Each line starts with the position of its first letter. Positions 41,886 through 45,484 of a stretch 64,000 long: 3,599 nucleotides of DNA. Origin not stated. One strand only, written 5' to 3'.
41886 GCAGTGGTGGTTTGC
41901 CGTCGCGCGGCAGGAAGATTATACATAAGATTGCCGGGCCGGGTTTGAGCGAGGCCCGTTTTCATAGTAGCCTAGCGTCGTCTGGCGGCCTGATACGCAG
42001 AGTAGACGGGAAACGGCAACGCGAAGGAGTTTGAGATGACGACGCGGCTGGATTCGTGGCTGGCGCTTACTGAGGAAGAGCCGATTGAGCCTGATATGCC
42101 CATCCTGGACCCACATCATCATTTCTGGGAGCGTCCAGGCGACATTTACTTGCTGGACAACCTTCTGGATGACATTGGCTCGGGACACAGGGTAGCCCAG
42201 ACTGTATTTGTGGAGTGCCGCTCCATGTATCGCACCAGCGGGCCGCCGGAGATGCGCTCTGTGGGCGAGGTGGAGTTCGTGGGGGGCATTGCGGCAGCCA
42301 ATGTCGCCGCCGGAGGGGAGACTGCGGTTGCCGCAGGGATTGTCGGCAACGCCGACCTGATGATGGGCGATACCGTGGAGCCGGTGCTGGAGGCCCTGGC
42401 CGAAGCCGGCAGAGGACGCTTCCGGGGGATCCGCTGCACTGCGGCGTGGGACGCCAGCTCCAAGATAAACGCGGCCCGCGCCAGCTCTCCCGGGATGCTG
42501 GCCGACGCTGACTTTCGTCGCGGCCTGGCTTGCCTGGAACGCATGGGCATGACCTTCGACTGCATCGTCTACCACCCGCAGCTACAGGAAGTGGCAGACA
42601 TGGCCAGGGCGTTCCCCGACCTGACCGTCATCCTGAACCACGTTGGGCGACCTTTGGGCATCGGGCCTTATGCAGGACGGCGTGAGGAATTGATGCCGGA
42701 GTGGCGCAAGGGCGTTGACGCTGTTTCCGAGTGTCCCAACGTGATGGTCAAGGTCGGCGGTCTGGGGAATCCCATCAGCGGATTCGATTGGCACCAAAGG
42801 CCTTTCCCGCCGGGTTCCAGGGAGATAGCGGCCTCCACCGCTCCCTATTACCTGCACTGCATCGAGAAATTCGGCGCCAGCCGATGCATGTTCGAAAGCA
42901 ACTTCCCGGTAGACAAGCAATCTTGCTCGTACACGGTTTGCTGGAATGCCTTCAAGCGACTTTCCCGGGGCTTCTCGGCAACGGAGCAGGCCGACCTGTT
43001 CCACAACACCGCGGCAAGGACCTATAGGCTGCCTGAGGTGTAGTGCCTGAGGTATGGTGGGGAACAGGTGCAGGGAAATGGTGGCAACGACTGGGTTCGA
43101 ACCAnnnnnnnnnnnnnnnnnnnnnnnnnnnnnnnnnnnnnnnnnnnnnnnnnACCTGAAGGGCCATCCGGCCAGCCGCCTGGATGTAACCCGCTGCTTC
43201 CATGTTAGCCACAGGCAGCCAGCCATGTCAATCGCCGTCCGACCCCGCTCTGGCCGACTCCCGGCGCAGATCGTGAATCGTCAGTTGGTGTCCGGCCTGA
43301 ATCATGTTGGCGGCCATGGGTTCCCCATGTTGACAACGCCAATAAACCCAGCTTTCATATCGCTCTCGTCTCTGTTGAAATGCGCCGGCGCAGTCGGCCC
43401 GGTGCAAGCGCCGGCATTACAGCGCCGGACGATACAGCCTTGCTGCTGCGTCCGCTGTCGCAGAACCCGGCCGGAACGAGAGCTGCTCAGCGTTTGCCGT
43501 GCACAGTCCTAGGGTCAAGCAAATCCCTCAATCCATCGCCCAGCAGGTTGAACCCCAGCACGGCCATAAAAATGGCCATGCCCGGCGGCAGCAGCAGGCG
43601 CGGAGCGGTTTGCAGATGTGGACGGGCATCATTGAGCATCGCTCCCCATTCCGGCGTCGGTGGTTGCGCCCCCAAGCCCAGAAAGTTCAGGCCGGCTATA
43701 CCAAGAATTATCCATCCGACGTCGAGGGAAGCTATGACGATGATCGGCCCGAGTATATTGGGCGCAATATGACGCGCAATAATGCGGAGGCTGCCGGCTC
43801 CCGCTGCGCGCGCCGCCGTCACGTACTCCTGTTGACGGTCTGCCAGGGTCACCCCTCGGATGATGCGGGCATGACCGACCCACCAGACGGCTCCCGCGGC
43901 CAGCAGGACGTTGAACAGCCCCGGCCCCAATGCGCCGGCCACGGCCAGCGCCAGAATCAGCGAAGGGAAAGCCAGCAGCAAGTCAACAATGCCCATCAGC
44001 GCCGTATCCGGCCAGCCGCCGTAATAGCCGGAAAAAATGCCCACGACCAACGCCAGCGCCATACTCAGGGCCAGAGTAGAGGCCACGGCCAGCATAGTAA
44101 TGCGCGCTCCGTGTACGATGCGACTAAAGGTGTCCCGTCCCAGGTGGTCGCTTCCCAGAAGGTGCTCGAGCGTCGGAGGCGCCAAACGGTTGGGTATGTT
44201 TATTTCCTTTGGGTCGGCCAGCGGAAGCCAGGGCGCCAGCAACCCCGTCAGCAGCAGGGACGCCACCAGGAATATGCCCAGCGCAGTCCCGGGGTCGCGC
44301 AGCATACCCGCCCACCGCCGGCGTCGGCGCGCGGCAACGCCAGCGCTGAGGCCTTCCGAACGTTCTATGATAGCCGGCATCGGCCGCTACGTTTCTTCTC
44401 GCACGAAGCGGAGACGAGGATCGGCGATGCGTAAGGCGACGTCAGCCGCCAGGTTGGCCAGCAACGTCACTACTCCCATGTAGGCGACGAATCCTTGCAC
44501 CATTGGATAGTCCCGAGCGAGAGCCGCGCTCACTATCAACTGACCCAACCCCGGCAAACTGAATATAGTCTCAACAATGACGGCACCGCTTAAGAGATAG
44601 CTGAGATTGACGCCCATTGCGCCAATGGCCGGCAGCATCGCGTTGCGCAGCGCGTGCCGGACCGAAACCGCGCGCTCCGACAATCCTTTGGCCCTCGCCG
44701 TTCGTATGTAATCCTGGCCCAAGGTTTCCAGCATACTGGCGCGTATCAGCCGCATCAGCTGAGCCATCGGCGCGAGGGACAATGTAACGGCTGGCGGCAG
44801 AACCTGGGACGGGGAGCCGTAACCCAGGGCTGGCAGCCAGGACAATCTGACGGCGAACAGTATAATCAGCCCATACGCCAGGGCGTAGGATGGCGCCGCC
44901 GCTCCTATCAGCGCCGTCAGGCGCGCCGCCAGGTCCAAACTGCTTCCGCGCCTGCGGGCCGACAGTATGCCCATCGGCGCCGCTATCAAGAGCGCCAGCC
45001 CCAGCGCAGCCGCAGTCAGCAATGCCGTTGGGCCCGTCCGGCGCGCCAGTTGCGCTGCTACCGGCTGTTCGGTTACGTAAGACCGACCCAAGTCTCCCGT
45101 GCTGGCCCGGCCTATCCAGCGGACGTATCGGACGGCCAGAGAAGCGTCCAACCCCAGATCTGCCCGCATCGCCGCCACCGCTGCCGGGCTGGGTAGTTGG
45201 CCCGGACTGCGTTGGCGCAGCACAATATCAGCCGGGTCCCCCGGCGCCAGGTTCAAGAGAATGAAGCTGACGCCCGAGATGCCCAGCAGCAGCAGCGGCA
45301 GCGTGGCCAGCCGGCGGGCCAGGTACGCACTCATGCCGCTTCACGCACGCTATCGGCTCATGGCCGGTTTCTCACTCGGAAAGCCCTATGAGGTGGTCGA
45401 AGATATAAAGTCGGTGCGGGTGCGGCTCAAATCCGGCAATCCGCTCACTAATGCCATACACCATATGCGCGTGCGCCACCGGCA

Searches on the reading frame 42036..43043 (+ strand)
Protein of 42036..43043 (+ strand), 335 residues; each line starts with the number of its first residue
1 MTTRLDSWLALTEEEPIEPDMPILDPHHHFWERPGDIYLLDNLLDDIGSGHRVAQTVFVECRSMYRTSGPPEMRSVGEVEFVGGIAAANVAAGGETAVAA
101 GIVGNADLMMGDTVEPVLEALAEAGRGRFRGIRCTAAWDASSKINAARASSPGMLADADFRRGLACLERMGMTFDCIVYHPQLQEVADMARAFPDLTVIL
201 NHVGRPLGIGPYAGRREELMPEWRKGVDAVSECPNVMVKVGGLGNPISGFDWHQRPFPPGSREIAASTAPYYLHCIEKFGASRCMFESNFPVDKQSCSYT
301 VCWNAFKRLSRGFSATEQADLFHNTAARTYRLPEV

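Call 18: search_protein_families(library=pfam, proteins=[window:42036-43043:+], max_evalue=0.00001)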
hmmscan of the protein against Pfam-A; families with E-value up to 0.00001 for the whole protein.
window:42036-43043:+ (335 aa): 1 family
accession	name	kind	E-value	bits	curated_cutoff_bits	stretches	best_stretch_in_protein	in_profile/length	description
PF04909.20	Amidohydro_2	-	2.1e-33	116.8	26.4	1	25-332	2-289/289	Amidohydrolase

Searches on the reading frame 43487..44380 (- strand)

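Call 68: search_protein_families(library=pfam, proteins=[window:43487-44380:-], max_evalue=0.00001)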
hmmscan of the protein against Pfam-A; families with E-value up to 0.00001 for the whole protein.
window:43487-44380:- (297 aa): 1 family
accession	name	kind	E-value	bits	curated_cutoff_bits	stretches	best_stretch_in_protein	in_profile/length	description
PF00528.27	BPD_transp_1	-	4.8e-31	108.3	26.4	1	111-292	2-182/184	Binding-protein-dependent transport system inner membrane component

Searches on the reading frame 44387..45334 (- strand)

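Call 68: search_protein_families(library=pfam, proteins=[window:44387-45334:-], max_evalue=0.00001)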
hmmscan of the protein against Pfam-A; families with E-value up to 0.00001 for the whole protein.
window:44387-45334:- (315 aa): 2 families
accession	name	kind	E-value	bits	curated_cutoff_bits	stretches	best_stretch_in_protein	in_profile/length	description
PF00528.27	BPD_transp_1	-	4.1e-35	121.6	26.4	1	119-309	2-183/184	Binding-protein-dependent transport system inner membrane component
PF19300.4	BPD_transp_1_N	-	3.1e-09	37.4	23.8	1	1-92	1-99/114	Binding-prot-dependent transport system membrane comp, N-term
